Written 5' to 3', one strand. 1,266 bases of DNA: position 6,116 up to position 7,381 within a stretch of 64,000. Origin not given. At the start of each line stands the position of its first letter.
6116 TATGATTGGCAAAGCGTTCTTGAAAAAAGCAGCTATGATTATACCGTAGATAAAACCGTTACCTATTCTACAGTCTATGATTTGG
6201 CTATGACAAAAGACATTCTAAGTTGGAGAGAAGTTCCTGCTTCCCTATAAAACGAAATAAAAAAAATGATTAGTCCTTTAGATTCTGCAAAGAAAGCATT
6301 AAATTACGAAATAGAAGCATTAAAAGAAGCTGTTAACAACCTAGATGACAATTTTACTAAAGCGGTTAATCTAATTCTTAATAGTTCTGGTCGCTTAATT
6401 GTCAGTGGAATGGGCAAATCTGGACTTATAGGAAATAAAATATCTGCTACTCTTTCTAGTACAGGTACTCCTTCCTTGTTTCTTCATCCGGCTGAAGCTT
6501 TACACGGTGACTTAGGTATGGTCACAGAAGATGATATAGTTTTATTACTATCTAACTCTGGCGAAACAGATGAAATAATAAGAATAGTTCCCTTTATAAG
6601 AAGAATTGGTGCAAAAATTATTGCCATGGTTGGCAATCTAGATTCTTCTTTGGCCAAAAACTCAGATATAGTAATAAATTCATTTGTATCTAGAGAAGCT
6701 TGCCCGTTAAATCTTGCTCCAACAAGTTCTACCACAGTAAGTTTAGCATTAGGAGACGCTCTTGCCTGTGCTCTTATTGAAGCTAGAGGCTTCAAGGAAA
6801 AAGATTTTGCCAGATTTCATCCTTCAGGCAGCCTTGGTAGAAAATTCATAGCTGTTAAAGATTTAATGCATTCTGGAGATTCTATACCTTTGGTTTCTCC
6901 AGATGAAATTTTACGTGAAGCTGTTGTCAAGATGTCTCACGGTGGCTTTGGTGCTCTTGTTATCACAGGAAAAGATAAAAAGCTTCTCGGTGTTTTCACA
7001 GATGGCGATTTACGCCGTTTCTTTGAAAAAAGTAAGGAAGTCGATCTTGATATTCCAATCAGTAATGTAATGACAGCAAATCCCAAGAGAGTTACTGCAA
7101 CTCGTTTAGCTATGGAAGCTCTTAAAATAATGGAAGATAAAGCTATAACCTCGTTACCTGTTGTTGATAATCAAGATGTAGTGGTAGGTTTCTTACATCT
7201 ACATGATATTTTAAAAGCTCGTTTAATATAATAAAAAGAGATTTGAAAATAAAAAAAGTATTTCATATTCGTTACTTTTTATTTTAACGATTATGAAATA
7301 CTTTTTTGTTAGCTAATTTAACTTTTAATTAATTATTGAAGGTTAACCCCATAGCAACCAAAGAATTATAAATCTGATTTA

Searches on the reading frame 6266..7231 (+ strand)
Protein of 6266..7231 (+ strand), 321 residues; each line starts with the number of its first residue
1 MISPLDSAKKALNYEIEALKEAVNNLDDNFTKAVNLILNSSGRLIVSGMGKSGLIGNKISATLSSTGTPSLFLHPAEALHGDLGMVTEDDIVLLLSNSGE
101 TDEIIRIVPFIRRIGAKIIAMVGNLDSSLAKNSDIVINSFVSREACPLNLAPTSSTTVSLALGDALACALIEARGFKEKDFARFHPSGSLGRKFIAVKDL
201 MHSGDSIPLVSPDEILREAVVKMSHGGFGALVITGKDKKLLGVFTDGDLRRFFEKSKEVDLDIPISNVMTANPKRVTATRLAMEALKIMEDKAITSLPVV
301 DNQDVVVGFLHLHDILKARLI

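Call 37: search_protein_families(library=pfam, proteins=[window:6266-7231:+], max_evalue=0.001)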
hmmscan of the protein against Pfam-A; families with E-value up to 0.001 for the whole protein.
window:6266-7231:+ (321 aa): 3 families
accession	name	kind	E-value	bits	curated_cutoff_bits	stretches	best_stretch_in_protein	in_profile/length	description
PF01380.27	SIS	-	1.3e-27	96.6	25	1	38-167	2-129/131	SIS domain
PF00571.33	CBS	-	1.2e-20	74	24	2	265-319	1-55/57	CBS domain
PF13580.11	SIS_2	-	0.00013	22.5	27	0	86-123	101-138/138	SIS domain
